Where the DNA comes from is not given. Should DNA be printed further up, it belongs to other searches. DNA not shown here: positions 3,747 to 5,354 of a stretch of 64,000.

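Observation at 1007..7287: Composite Rieske oxygenase + dual GcvT-family aminomethyltransferase + MTHFR_C + MetF locus: putative THF-dependent demethylation module of unknown substrate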

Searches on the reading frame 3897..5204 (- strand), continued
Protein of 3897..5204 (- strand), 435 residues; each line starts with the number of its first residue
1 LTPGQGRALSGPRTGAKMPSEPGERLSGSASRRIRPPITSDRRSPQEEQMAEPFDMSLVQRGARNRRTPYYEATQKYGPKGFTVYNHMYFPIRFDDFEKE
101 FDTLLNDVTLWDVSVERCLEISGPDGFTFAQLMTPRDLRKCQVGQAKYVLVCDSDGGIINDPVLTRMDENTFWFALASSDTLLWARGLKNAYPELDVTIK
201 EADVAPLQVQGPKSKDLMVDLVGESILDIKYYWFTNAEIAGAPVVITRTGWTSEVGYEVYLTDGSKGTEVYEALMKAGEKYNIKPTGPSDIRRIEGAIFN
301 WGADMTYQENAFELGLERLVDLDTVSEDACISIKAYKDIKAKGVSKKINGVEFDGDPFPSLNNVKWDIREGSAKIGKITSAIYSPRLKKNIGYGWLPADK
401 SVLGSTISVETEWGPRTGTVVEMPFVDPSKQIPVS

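Call 87: find_encoding_contigs(protein=P0509, flank=10000, max_places=1)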
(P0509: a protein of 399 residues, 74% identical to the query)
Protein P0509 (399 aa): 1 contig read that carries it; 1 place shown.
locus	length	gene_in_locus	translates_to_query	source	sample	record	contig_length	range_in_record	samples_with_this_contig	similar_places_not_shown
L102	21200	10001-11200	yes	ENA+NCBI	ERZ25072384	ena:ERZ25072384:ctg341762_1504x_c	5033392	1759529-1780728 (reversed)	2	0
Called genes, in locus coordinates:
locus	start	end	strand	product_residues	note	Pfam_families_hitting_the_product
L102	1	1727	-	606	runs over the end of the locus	PF00009:GTP_EFTU, PF01926:MMR_HSR1 (faint), PF13671:AAA_33 (faint), PF03144:GTP_EFTU_D2 (weak), PF22594:GTP-eEF1A_C, PF01583:APS_kinase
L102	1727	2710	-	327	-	PF01507:PAPS_reduct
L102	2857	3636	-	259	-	PF00665:rve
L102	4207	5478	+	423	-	PF00266:Aminotran_5, PF01053:Cys_Met_Meta_PP (weak)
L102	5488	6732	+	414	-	PF01571:GCV_T, PF08669:GCV_T_C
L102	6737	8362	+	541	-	PF00890:FAD_binding_2 (faint), PF01266:DAO, PF01946:Thi4 (faint), PF12831:FAD_oxidored (weak), PF13450:NAD_binding_8, PF01593:Amino_oxidase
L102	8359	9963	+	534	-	PF01266:DAO (faint), PF01593:Amino_oxidase, PF13450:NAD_binding_8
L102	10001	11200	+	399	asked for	PF01571:GCV_T, PF08669:GCV_T_C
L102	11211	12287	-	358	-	PF01370:Epimerase, PF01073:3Beta_HSD, PF07993:NAD_binding_4, PF13460:NAD_binding_10, PF16363:GDP_Man_Dehyd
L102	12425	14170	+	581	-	PF00860:Xan_ur_permease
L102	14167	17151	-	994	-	PF13620:CarboxypepD_reg, PF07715:Plug (weak), PF25183:OMP_b-brl_4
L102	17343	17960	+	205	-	PF03167:UDG (faint)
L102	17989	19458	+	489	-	PF01979:Amidohydro_1 (faint), PF07969:Amidohydro_3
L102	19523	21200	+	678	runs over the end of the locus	PF26550:Tricorn_2nd (faint), PF07676:PD40 (faint), PF00930:DPPIV_N, PF26549:Tricorn_N, PF00326:Peptidase_S9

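Call 88: find_encoding_contigs(protein=P0493, flank=10000, max_places=1)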
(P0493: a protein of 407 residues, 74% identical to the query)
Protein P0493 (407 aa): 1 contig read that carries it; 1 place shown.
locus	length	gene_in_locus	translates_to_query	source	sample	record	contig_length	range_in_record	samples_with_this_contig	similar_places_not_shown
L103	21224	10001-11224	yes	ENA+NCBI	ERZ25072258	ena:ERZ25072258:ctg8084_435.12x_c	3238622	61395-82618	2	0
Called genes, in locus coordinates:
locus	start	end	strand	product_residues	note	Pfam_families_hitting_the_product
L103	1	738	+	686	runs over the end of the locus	PF26550:Tricorn_2nd (weak), PF07676:PD40 (faint), PF00930:DPPIV_N, PF26549:Tricorn_N, PF00326:Peptidase_S9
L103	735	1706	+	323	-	PF00753:Lactamase_B, PF12706:Lactamase_B_2 (weak)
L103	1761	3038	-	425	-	PF00144:Beta-lactamase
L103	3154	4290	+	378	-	PF01266:DAO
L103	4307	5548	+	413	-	PF01571:GCV_T, PF08669:GCV_T_C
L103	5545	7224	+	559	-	PF00890:FAD_binding_2 (faint), PF01266:DAO (weak), PF01593:Amino_oxidase, PF12831:FAD_oxidored (weak), PF13450:NAD_binding_8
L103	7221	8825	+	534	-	PF01266:DAO (faint), PF01593:Amino_oxidase, PF12831:FAD_oxidored (weak), PF13450:NAD_binding_8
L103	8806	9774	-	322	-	-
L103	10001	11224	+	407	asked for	PF01571:GCV_T, PF08669:GCV_T_C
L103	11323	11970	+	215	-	-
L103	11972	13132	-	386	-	PF13173:AAA_14, PF13635:DUF4143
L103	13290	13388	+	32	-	-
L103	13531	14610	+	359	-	PF17170:DUF5128 (weak)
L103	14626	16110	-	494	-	PF01370:Epimerase, PF05368:NmrA, PF13460:NAD_binding_10, PF11066:DUF2867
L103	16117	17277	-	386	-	PF13173:AAA_14, PF13635:DUF4143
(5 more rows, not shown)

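Call 99: search_solved_structures(query=L098:5647-7254:+, max_evalue=0.001)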
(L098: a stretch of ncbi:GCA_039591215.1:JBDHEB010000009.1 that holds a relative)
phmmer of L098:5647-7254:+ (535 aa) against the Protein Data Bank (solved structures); distinct sequences matched with E-value up to 0.001: 22.
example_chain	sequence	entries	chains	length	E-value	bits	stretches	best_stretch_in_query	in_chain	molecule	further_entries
4dgk_A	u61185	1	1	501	5.4e-21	77.8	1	8-522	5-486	Phytoene dehydrogenase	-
3ka7_A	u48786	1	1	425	1.9e-09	39.6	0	7-56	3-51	Oxidoreductase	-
4rep_A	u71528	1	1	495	1.9e-08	36.3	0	385-510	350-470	Gamma-carotene desaturase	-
2i0z_A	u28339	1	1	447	2.8e-06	29.2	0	245-293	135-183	NAD(FAD)-utilizing dehydrogenases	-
4zn0_A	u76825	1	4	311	3.9e-06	28.7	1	1-53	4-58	Thioredoxin reductase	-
6cr0_A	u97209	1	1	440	5.4e-06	28.3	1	5-78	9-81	(S)-6-hydroxynicotine oxidase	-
8een_B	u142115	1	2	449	1.1e-05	27.2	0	6-48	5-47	Amine oxidase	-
8eej_B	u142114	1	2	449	1.1e-05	27.2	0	6-48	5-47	Amine oxidase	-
8eef_A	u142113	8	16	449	1.1e-05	27.2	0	6-48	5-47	Amine oxidase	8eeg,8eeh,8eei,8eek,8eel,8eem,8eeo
5mh4_A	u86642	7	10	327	3.1e-05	25.8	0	4-76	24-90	Thioredoxin reductase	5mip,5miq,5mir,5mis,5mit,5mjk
8p84_A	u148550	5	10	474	6.3e-05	24.7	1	4-47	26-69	Monoamine oxidase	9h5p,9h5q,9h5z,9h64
2q7v_A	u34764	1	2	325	0.00017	23.3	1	2-55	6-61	Thioredoxin reductase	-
3rha_A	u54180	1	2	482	0.00021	23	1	6-62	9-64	Putrescine oxidase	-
5uth_A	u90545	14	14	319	0.00024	22.8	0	5-89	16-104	Thioredoxin reductase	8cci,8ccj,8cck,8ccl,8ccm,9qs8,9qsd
4y4m_A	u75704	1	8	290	0.00029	22.6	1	6-57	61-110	Putative ribose 1,5-bisphosphate isomerase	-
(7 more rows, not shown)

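Call 100: search_protein_families(library=ncbifam, proteins=[L098:5647-7254:+, L098:7259-8827:+, L098:4451-5644:+, L098:9001-10152:+, L087:8974-10116:+, L089:8956-10107:+, L087:10621-11421:+, L087:11426-13060:+, L087:10149-10598:+], max_evalue=1e-10)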
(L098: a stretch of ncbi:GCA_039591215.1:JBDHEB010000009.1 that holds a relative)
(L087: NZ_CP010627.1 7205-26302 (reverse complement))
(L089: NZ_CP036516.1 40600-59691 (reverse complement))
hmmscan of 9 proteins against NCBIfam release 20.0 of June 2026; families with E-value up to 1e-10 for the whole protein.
L098:5647-7254:+ (535 aa): 7 families
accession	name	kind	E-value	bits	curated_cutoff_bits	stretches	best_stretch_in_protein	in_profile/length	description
NF045689.1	BCarotKetCrtO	equivalog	7.1e-87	292.2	1000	1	4-523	3-537/563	beta-carotene ketolase CrtO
TIGR02734.1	crtI_fam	subfamily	1e-34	120.1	238.1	1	174-512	154-477/504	phytoene desaturase family protein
TIGR02730.1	carot_isom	equivalog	4.7e-27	95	586.9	0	385-510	352-475/493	carotenoid isomerase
NF058655.1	CrtID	equivalog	3.3e-23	82.3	640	0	366-509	333-467/478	bifunctional phytoene desaturase/3,4-desaturase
NF045637.1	carotdesatCrtDProt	equivalog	1.1e-20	73.7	580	1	239-524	217-485/485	1-hydroxycarotenoid 3,4-desaturase CrtD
TIGR02733.1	desat_CrtD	equivalog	1.2e-13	50.6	549.7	0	396-524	363-487/492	C-3',4' desaturase CrtD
NF005560.0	PRK07233.1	equivalog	2.6e-11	43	252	0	8-45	4-41/435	hypothetical protein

L098:7259-8827:+ (522 aa): 7 families
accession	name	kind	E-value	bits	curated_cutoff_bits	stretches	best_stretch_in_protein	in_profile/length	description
NF045689.1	BCarotKetCrtO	equivalog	1.5e-86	291.2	1000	1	3-520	4-536/563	beta-carotene ketolase CrtO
TIGR02734.1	crtI_fam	subfamily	5.3e-44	150.8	238.1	1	5-508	1-475/504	phytoene desaturase family protein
NF045637.1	carotdesatCrtDProt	equivalog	2.1e-33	115.6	580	1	6-520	2-483/485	1-hydroxycarotenoid 3,4-desaturase CrtD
TIGR02730.1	carot_isom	equivalog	1.6e-27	96.5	586.9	1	237-509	223-476/493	carotenoid isomerase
NF058655.1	CrtID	equivalog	1.3e-21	77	640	1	237-507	214-467/478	bifunctional phytoene desaturase/3,4-desaturase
TIGR02733.1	desat_CrtD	equivalog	3.6e-20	72.1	549.7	0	5-130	4-131/492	C-3',4' desaturase CrtD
NF005560.0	PRK07233.1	equivalog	8.8e-16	57.8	252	0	6-43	4-41/435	hypothetical protein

L098:4451-5644:+ (397 aa): 8 families
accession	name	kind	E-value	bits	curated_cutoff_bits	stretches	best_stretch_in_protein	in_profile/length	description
NF053776.1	TmaoDeMthMsil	equivalog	3.9e-86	290.2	1100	1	5-397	388-761/763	trimethylamine N-oxide demethylase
NF001567.0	PRK00389.1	subfamily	2.1e-63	214.5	300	1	5-393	6-356/359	glycine cleavage system aminomethyltransferase GcvT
TIGR01372.1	soxA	subfamily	3.7e-50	170.6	1164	1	34-396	644-993/996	sarcosine oxidase subunit alpha family protein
TIGR00528.1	gcvT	equivalog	1.4e-42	145.9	235.85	1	17-390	14-360/362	glycine cleavage system aminomethyltransferase GcvT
NF010093.0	PRK13579.1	equivalog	1.3e-40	139.3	459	1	16-396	21-370/371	glycine cleavage system aminomethyltransferase GcvT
NF009133.0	PRK12486.1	equivalog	1e-34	120.1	410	1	36-377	44-360/369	dimethylsulfoniopropionate demethylase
NF047885.1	VanMgalDeMLigM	equivalog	2.9e-14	52.8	580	1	30-249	28-262/461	vanillate/3-O-methylgallate O-demethylase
NF047633.1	SyrngDmethDesA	equivalog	2.3e-12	46.2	800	0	39-251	39-263/453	syringate O-demethylase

L098:9001-10152:+ (383 aa): 8 families
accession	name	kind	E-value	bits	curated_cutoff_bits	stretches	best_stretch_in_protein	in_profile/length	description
NF009133.0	PRK12486.1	equivalog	1.6e-117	392.5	410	1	7-370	3-365/369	dimethylsulfoniopropionate demethylase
NF053776.1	TmaoDeMthMsil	equivalog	1.6e-69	235.3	1100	1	16-381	385-761/763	trimethylamine N-oxide demethylase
NF001567.0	PRK00389.1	subfamily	8.6e-59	199.3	300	1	36-378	22-357/359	glycine cleavage system aminomethyltransferase GcvT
TIGR00528.1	gcvT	equivalog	2.4e-51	174.8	235.85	1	17-360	2-347/362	glycine cleavage system aminomethyltransferase GcvT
TIGR01372.1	soxA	subfamily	7.1e-40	136.6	1164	1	50-377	648-990/996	sarcosine oxidase subunit alpha family protein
NF010093.0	PRK13579.1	equivalog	5.8e-38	130.6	459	1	48-375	41-365/371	glycine cleavage system aminomethyltransferase GcvT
NF047633.1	SyrngDmethDesA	equivalog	3.1e-19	68.8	800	1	57-237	45-236/453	syringate O-demethylase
NF047885.1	VanMgalDeMLigM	equivalog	7.6e-15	54.8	580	1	59-238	46-238/461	vanillate/3-O-methylgallate O-demethylase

L087:8974-10116:+ (380 aa): 8 families
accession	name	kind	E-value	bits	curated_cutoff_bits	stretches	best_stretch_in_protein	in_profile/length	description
NF009133.0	PRK12486.1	equivalog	4.6e-109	364.7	410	1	11-357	10-355/369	dimethylsulfoniopropionate demethylase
NF053776.1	TmaoDeMthMsil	equivalog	2.4e-63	214.9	1100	1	14-377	386-760/763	trimethylamine N-oxide demethylase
NF001567.0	PRK00389.1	subfamily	4.5e-53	180.5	300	1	13-375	3-357/359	glycine cleavage system aminomethyltransferase GcvT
TIGR00528.1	gcvT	equivalog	2.7e-42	145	235.85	1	14-359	2-348/362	glycine cleavage system aminomethyltransferase GcvT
TIGR01372.1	soxA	subfamily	7.3e-40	136.6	1164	1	56-375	657-991/996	sarcosine oxidase subunit alpha family protein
NF010093.0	PRK13579.1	equivalog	2.4e-36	125.3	459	1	54-373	50-366/371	glycine cleavage system aminomethyltransferase GcvT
NF047633.1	SyrngDmethDesA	equivalog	1.4e-19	69.9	800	1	38-242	29-246/453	syringate O-demethylase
NF047885.1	VanMgalDeMLigM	equivalog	2.7e-15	56.3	580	0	35-233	25-236/461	vanillate/3-O-methylgallate O-demethylase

L089:8956-10107:+ (383 aa): 8 families
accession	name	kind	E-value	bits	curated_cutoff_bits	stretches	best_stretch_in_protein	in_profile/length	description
NF009133.0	PRK12486.1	equivalog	2.7e-107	358.9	410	1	11-371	8-367/369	dimethylsulfoniopropionate demethylase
NF053776.1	TmaoDeMthMsil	equivalog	5.8e-67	226.8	1100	1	16-381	386-762/763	trimethylamine N-oxide demethylase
NF001567.0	PRK00389.1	subfamily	8.1e-54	182.9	300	1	16-377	4-357/359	glycine cleavage system aminomethyltransferase GcvT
TIGR00528.1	gcvT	equivalog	3.1e-48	164.5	235.85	1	16-373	2-360/362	glycine cleavage system aminomethyltransferase GcvT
TIGR01372.1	soxA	subfamily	1.2e-35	122.6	1164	1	57-378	656-992/996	sarcosine oxidase subunit alpha family protein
NF010093.0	PRK13579.1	equivalog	7.5e-33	113.8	459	1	56-374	50-365/371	glycine cleavage system aminomethyltransferase GcvT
NF047633.1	SyrngDmethDesA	equivalog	2.4e-20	72.5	800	1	41-233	30-233/453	syringate O-demethylase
NF047885.1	VanMgalDeMLigM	equivalog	1.2e-16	60.7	580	1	41-234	29-235/461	vanillate/3-O-methylgallate O-demethylase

L087:10621-11421:+ (266 aa): 67 families (the best 25 are shown)
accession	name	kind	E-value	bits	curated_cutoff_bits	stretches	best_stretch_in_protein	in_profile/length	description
NF006008.0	PRK08139.1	equivalog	6.6e-121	402.9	313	1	2-265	8-265/266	enoyl-CoA hydratase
NF051848.1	EnCoAHydtEchA19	equivalog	4.1e-53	180.6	400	1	15-265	9-257/258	enoyl-CoA hydratase EchA19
NF046063.1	oxepin_alt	equivalog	4.5e-49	167.2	300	1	12-262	6-254/254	oxepin-CoA hydrolase, alternative type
NF005073.0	PRK06495.1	subfamily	3.5e-46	157.6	296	1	16-265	14-256/257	enoyl-CoA hydratase/isomerase family protein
NF005700.0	PRK07511.1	subfamily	8.8e-46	156.6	274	1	13-264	10-259/260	enoyl-CoA hydratase family protein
NF006100.0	PRK08252.1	subfamily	4.6e-45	154.2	282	1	13-264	10-252/254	crotonase/enoyl-CoA hydratase family protein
NF006140.0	PRK08290.1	subfamily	7e-45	153.4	280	1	5-221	8-238/292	enoyl-CoA hydratase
NF006007.0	PRK08138.1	subfamily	4.6e-44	150.8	355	1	2-264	4-259/261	enoyl-CoA hydratase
NF005879.0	PRK07827.1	equivalog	3.5e-43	147.7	283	1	10-264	11-260/261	enoyl-CoA hydratase family protein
NF042430.2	EnCoAhydt_DpgD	equivalog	3.7e-43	147.8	400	1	16-265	7-257/258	enoyl-CoA-hydratase DpgD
NF005864.0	PRK07799.1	equivalog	8.7e-43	146.4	316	1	13-265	15-265/266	crotonase/enoyl-CoA hydratase family protein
NF004857.0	PRK06210.1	equivalog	4.8e-42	144.3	341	1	2-264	5-273/275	enoyl-CoA hydratase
NF007239.0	PRK09674.1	equivalog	1e-40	139.9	371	1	12-264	10-255/257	2,3-dehydroadipyl-CoA hydratase PaaF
NF005675.0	PRK07468.1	equivalog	3.8e-40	138.3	350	1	7-265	6-261/262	crotonase/enoyl-CoA hydratase family protein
NF005925.0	PRK07938.1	equivalog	4.2e-40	137.7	260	1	11-261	7-249/252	enoyl-CoA hydratase family protein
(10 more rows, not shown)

L087:11426-13060:+ (544 aa): 92 families (the best 25 are shown)
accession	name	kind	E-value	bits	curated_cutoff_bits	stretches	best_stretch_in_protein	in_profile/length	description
NF006020.0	PRK08162.1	subfamily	1.6e-273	908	677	1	4-542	3-541/545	acyl-CoA synthetase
NF004837.0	PRK06187.1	subfamily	8.3e-139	463.2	476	1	17-541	5-524/531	long-chain-fatty-acid--CoA ligase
NF006182.0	PRK08316.1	subfamily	3.5e-95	319.5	663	1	25-542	16-520/523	fatty acyl-CoA synthetase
NF004674.0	PRK06018.1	subfamily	5.5e-92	309.2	766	1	24-541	14-536/544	long-chain-fatty-acid--CoA ligase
NF005426.0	PRK07008.1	equivalog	8.2e-91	305.2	822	1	40-541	37-537/545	3-(methylthio)propionyl-CoA ligase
NF002966.0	PRK03640.1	equivalog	3.3e-77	260.1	556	1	25-541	7-482/483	o-succinylbenzoate--CoA ligase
NF009233.0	PRK12583.1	subfamily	2.8e-76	257.1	832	1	184-539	201-550/558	fatty acid CoA ligase family protein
NF005801.1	PRK07656.1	equivalog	3.1e-75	253.7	657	1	25-536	6-500/500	FadD3 family acyl-CoA ligase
NF004808.0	PRK06155.1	equivalog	3.2e-71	240.2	722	1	24-539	25-522/542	ATP-dependent acyl-CoA ligase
NF004114.0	PRK05605.1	equivalog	5.9e-71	239.5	766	1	186-539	223-569/575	long-chain-fatty-acid--CoA ligase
NF005307.0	PRK06839.1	equivalog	1.1e-70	238.7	748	1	25-541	7-495/496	o-succinylbenzoate--CoA ligase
NF004797.0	PRK06145.1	equivalog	1.9e-70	237.6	850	1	30-538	12-494/499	acyl-CoA synthetase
NF006181.0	PRK08314.1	subfamily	4.1e-69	233.3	705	1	21-541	24-556/563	long-chain-fatty-acid--CoA ligase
NF005676.0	PRK07470.1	equivalog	5.5e-68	229.9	774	1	24-539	24-529/544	acyl-CoA synthetase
TIGR01923.1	menE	equivalog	6.7e-67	226.2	330.15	1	47-532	1-439/442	o-succinylbenzoate--CoA ligase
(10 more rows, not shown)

L087:10149-10598:+ (149 aa): 0 families
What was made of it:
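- In the sister clade a distinct, Tdm-like GcvT (290 bits to Tdm) is present alongside the DmdA-like one, which suggests the two types do different jobs (call 100).
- Tried and rejected: Their best family hits are CrtO and CrtI, about 290 bits against a cutoff of 1000, and the best PDB match is phytoene desaturase (calls 99, 100).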
